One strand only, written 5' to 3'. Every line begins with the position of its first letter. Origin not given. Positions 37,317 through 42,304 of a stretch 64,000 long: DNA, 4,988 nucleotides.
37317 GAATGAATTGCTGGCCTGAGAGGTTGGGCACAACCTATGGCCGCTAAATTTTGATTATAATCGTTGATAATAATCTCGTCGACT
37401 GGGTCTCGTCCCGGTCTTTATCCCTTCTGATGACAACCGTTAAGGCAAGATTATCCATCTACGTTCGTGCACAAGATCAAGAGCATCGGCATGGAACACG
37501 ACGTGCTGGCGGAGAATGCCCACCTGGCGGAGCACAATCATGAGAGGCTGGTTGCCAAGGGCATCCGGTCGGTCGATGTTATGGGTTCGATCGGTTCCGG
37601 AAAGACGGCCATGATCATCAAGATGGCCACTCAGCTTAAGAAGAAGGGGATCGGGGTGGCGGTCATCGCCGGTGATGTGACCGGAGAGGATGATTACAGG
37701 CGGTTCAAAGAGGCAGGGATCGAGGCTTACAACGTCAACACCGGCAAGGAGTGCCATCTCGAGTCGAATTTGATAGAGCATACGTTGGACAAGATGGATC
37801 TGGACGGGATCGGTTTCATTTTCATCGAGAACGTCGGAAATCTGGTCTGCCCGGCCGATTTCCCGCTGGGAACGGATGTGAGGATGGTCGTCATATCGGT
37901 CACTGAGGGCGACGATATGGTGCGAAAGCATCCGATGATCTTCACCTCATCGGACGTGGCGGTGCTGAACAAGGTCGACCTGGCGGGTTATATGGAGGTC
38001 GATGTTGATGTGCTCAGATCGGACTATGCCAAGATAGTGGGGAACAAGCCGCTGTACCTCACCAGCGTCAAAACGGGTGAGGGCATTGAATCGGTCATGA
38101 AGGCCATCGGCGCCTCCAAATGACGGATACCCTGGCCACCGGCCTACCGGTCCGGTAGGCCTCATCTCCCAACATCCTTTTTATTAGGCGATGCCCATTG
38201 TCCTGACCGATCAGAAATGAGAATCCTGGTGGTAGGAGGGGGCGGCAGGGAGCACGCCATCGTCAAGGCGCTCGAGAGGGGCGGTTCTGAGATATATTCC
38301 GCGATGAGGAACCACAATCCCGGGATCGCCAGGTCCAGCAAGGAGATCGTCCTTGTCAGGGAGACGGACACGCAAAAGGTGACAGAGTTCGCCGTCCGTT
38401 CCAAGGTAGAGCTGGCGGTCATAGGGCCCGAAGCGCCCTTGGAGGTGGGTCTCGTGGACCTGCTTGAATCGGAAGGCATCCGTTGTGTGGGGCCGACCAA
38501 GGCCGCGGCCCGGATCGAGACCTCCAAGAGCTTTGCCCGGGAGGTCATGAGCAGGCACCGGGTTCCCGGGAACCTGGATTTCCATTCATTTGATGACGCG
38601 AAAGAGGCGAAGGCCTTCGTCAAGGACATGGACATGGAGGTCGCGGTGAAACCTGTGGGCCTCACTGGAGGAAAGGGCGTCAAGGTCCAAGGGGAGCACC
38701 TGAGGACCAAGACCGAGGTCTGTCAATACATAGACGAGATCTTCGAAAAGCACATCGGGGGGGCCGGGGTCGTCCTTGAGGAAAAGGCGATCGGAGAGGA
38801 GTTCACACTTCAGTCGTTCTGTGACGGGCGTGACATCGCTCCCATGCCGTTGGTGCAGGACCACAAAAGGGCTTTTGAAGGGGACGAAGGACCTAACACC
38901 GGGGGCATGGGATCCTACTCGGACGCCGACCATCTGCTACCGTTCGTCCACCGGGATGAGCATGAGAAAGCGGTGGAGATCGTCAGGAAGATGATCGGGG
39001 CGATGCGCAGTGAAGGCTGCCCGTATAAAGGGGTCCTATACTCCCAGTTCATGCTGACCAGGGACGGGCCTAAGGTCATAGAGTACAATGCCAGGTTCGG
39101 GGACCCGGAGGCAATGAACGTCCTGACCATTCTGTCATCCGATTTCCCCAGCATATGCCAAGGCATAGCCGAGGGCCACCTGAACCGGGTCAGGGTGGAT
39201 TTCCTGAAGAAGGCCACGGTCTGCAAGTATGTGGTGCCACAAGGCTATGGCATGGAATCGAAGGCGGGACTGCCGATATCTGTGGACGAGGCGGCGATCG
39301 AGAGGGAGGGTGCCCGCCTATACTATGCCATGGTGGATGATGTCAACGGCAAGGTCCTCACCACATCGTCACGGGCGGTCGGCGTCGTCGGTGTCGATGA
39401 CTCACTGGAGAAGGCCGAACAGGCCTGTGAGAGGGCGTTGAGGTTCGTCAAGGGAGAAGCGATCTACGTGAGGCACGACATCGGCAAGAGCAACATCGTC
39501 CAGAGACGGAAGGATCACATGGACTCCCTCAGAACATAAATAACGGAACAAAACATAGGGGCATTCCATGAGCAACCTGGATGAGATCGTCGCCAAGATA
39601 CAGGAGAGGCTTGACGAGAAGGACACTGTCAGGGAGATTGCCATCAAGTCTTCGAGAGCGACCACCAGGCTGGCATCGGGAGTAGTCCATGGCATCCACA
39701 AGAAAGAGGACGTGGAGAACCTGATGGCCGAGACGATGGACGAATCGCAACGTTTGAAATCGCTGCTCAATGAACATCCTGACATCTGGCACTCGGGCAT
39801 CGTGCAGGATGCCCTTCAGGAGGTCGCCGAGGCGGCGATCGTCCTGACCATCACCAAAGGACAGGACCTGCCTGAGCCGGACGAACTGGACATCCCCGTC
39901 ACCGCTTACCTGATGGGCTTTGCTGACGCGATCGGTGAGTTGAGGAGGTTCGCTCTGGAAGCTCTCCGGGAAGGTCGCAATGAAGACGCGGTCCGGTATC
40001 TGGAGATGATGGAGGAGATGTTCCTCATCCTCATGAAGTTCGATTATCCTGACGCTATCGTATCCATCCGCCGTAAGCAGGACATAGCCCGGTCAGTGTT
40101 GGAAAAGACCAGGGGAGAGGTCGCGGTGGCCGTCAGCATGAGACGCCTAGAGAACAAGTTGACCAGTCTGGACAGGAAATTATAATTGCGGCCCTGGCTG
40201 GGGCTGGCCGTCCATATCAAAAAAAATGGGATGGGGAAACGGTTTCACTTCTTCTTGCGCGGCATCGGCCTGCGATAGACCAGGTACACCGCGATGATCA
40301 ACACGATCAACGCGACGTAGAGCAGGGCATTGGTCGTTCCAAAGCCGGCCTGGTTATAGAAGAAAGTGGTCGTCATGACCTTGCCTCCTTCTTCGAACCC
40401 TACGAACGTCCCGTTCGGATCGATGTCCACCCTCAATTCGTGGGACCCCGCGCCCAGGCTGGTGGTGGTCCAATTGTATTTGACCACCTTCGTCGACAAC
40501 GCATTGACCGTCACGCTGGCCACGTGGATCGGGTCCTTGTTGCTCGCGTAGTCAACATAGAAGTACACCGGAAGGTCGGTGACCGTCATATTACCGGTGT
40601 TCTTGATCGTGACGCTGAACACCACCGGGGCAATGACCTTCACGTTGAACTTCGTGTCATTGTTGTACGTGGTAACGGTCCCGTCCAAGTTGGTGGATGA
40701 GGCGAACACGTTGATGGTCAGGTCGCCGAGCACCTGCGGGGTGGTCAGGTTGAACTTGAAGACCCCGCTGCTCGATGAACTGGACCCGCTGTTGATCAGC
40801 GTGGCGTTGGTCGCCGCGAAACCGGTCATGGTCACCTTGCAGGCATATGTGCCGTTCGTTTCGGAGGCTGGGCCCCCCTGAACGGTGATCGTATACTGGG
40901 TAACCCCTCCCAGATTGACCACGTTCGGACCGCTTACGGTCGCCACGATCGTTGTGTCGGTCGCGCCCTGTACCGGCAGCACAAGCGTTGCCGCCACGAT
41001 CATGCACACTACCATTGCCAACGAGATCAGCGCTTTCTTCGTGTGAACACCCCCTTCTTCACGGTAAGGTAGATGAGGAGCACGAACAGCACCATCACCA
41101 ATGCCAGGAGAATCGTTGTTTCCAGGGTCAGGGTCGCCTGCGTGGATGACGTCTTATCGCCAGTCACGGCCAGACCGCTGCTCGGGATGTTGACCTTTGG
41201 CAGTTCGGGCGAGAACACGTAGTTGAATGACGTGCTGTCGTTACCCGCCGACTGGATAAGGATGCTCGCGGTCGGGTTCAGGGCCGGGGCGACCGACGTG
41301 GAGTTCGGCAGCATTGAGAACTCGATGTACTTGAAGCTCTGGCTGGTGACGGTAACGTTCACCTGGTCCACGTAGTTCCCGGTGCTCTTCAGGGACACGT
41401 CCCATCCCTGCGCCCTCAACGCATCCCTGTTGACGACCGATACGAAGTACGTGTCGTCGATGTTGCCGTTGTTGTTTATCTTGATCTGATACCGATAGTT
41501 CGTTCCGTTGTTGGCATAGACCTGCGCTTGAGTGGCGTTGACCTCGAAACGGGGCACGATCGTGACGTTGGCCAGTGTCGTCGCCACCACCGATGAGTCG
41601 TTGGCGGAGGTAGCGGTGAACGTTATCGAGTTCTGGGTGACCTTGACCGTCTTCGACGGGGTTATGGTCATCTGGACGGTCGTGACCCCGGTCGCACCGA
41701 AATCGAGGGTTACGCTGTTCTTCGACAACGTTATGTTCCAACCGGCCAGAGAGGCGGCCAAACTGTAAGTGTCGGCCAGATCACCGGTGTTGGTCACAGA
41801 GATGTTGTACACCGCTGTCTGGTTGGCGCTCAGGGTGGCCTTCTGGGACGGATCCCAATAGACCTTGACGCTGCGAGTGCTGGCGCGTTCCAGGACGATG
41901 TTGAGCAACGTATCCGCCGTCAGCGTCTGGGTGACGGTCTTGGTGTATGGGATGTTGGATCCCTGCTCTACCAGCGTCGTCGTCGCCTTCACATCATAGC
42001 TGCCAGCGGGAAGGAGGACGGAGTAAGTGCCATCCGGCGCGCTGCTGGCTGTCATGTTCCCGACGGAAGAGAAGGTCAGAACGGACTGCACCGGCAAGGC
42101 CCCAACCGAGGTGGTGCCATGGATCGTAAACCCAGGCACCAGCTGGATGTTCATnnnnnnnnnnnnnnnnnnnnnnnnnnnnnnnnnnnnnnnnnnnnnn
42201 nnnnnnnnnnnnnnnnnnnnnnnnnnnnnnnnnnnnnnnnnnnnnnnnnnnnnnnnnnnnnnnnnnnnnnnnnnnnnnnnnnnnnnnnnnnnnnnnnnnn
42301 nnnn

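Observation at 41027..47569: Oligosaccharyltransferase AglB fused to a ~1,250-aa adhesin-like stalk that ends in a second membrane anchor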

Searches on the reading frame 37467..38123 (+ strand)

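Call 10: search_protein_families(library=pfam, proteins=[window:37467-38123:+], max_evalue=0.001)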
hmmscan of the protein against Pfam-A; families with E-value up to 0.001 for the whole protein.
window:37467-38123:+ (218 aa): 4 families
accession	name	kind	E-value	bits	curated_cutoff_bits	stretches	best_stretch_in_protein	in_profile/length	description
PF02492.25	cobW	-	2.8e-18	66.6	20.7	1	38-195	5-177/180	CobW/HypB/UreG, nucleotide-binding domain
PF03308.22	MeaB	-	1e-06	28.4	23.1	0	35-71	35-71/273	Methylmalonyl Co-A mutase-associated GTPase MeaB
PF03205.20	MobB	-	0.00012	22.4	26.6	1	37-102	3-74/133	Molybdopterin guanine dinucleotide synthesis protein B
PF00448.28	SRP54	-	0.00017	21.7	22.7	1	38-84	6-52/196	SRP54-type protein, GTPase domain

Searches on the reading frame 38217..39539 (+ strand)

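Call 10: search_protein_families(library=pfam, proteins=[window:38217-39539:+], max_evalue=0.001)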
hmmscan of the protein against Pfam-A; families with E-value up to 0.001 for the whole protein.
window:38217-39539:+ (440 aa): 3 families
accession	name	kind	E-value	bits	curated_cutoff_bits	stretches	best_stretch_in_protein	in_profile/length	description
PF01071.24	GARS_A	-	8e-64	215.5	27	1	102-299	1-194/194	Phosphoribosylglycinamide synthetase, ATP-grasp (A) domain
PF02844.21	GARS_N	-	5e-28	98.2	29.5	1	1-101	1-100/100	Phosphoribosylglycinamide synthetase, N domain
PF02843.22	GARS_C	-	3.2e-16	59.9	34.8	1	334-424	1-91/92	Phosphoribosylglycinamide synthetase, C domain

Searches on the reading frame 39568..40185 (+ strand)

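Call 10: search_protein_families(library=pfam, proteins=[window:39568-40185:+], max_evalue=0.001)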
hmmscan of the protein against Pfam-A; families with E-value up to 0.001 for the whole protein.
window:39568-40185:+ (205 aa): 1 family
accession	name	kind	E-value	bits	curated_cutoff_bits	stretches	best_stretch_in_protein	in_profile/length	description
PF01997.21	Translin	-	6.6e-09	36.5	25.9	1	83-181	108-194/205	Translin family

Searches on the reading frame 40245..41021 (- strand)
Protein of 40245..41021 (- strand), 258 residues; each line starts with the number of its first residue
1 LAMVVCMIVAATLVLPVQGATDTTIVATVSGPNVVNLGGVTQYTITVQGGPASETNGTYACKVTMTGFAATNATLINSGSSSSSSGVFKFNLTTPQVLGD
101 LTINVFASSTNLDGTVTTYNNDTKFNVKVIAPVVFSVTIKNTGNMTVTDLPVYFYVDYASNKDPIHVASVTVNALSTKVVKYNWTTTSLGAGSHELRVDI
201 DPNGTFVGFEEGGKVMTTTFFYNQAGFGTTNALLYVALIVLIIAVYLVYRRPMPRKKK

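Call 10: search_protein_families(library=pfam, proteins=[window:40245-41021:-], max_evalue=0.001)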
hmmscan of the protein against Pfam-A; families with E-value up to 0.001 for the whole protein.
window:40245-41021:- (258 aa): 1 family
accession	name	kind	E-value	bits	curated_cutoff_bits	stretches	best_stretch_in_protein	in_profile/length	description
PF07705.17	CARDB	-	8.4e-07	29.6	22.7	1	132-208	20-91/101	CARDB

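Call 48: search_protein_families(library=ncbifam, proteins=[window:40245-41015:-], max_evalue=0.01)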
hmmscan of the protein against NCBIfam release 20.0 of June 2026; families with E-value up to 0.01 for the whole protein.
window:40245-41015:- (256 aa): 3 families
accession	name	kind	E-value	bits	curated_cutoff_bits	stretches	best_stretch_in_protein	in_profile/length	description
NF041895.1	choice_anch_V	domain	6.9e-05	22.9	42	1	19-115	35-140/150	choice-of-anchor V domain-containing protein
NF041894.1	MXAN_6652_fam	equivalog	0.0013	18.3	200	1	24-129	43-157/203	MXAN_6652 family MXYO-CTERM-anchored protein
TIGR03990.1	Arch_GlmM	equivalog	0.0075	15.2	439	0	135-232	245-345/444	phosphoglucosamine mutase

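Call 70: search_solved_structures(query=A5, max_evalue=1, show_alignments=0)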
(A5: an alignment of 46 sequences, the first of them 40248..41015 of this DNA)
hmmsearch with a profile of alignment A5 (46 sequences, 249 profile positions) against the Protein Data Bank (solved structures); distinct sequences matched with E-value up to 1: 24.
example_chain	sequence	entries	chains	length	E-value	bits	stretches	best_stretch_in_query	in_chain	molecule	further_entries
3idu_A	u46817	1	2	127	2e-12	50.1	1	131-209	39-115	Uncharacterized protein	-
2kl6_A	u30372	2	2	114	1.4e-11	47.4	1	131-209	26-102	Uncharacterized protein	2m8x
2l0d_A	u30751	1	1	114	8.3e-09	38.3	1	128-207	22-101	Cell surface protein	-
2kut_A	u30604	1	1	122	1.1e-06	31.3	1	127-210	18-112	Uncharacterized protein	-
5x7g_A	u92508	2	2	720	0.00029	23.4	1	125-177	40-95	Cycloisomaltooligosaccharide glucanotransferase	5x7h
7rd1_M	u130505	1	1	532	0.049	16.1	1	159-197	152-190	Penton protein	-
9swa_1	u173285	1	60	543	0.072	15.5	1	160-197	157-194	Penton protein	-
9sy5_8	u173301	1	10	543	0.072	15.5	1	160-197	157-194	Penton protein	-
9dmv_F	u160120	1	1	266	0.097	15.1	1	6-61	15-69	Fab9 heavy chain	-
8vur_H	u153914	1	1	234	0.16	14.4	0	27-108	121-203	003-102 Heavy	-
7bel_H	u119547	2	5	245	0.23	13.9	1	18-109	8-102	COVOX-88 heavy chain | COVOX-88 Fab heavy chain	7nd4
7scn_H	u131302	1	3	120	0.24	13.8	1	29-111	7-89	310-63E6 Fab, Heavy Chain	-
9evs_1V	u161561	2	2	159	0.26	13.7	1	20-69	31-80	uL24m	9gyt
6xyw_Au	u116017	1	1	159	0.28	13.6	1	21-69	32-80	50S ribosomal protein L24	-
9i3l_z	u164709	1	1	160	0.28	13.6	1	21-99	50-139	Gelation factor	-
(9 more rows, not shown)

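Call 80: find_homologous_proteins(query=A5, max_evalue=0.001)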
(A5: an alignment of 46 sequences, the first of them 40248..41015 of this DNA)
Query A5 (46 sequences) (256 aa, profile of the alignment): 53 proteins with E <= 0.001 among 8000 candidates.
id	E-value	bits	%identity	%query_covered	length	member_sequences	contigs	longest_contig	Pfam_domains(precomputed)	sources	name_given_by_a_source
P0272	6.0e-89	316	68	100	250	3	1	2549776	PF07705.18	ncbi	-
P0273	1.8e-86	307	63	100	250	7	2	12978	PF07705.18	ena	-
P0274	3.5e-85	303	70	100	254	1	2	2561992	PF07705.18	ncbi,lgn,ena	-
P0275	1.2e-84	302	70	98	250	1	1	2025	PF07705.18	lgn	-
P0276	7.0e-83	296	67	100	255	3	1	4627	PF07705.18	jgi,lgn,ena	-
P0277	9.7e-82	292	67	98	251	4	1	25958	PF07705.18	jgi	jgi:CARDB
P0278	2.1e-81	291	68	100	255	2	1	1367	PF07705.18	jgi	jgi:hypothetical protein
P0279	2.3e-81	291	68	98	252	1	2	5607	PF07705.18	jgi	jgi:hypothetical protein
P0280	4.4e-81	290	70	100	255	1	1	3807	PF07705.18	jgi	jgi:hypothetical protein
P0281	1.7e-80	288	64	100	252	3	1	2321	PF07705.18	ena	-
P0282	1.9e-80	288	66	100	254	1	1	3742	PF07705.18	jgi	jgi:hypothetical protein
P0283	5.2e-80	286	66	100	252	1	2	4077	PF07705.18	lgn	-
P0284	5.3e-80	286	69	100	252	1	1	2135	PF07705.18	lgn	-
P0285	1.6e-78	281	65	98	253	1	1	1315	PF07705.18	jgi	jgi:hypothetical protein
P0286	1.7e-78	281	61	100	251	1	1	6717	PF07705.18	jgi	jgi:hypothetical protein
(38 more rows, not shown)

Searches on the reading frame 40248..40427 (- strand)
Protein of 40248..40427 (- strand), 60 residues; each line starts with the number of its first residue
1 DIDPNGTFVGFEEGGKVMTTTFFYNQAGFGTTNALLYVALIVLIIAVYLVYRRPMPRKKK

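Call 85: search_protein_families(library=ncbifam, proteins=[window:40248-40427:-], max_evalue=10)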
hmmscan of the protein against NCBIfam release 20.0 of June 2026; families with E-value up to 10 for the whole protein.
window:40248-40427:- (60 aa): 1 family
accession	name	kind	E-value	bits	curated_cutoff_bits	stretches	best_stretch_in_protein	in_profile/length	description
TIGR01477.1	RIFIN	paralog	0.063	13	176.95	1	19-60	306-347/356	variant surface antigen, rifin family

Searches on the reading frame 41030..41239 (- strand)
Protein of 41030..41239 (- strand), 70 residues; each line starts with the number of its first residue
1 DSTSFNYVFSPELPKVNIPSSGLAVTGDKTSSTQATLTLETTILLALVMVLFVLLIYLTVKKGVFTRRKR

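Call 85: search_protein_families(library=ncbifam, proteins=[window:41030-41239:-], max_evalue=10)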
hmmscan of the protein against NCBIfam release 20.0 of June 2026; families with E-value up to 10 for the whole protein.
window:41030-41239:- (70 aa): 2 families
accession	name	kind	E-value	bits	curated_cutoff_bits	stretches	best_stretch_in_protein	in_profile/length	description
NF011775.0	PRK15238.1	equivalog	0.02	13.7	400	1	15-64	106-154/500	glutamate/gamma-aminobutyrate family transporter YjeM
TIGR03745.1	conj_TIGR03745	hypoth_equivalog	0.034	14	52.5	1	10-57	15-59/105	TIGR03745 family integrating conjugative element membrane protein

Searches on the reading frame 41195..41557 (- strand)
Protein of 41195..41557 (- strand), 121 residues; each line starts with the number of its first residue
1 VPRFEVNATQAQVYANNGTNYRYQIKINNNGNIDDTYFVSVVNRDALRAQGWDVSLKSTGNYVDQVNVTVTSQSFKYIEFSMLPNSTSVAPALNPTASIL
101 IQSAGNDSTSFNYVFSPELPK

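Call 58: search_protein_families(library=pfam, proteins=[window:41195-41557:-], max_evalue=0.05)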
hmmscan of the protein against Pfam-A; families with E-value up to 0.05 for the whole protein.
window:41195-41557:- (121 aa): 2 families
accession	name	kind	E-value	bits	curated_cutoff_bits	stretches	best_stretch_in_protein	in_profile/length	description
PF03944.20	Endotoxin_C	-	0.013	16.3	21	1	11-88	42-109/142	delta endotoxin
PF07705.17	CARDB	-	0.014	16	22.7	1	2-76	2-77/101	CARDB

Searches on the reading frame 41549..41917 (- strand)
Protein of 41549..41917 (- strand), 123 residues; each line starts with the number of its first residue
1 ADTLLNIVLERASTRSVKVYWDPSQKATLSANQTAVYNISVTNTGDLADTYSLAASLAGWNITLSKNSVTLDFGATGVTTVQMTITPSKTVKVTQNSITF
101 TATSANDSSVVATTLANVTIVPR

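Call 58: search_protein_families(library=pfam, proteins=[window:41549-41917:-], max_evalue=0.05)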
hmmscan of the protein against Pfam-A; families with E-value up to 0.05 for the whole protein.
window:41549-41917:- (123 aa): 2 families
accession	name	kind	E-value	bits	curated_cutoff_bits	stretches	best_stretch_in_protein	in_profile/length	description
PF11614.14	FixG_C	-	0.00012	22.6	25.6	1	36-112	34-110/119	IG-like fold at C-terminal of FixG, putative oxidoreductase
PF22248.1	ERMP1_C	-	0.038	13.9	27.2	0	63-107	102-146/222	Endoplasmic reticulum metallopeptidase 1, C-terminal domain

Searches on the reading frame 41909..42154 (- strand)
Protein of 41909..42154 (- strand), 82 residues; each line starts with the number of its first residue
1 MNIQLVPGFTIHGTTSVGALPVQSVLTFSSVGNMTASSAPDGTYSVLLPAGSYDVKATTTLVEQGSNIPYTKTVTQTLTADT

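Call 58: search_protein_families(library=pfam, proteins=[window:41909-42154:-], max_evalue=0.05)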
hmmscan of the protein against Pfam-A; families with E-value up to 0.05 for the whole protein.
window:41909-42154:- (82 aa): 1 family
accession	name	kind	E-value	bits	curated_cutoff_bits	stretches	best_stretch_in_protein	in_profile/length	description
PF13620.12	CarboxypepD_reg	-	0.017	15.9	32.3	1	31-78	27-75/82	Carboxypeptidase regulatory-like domain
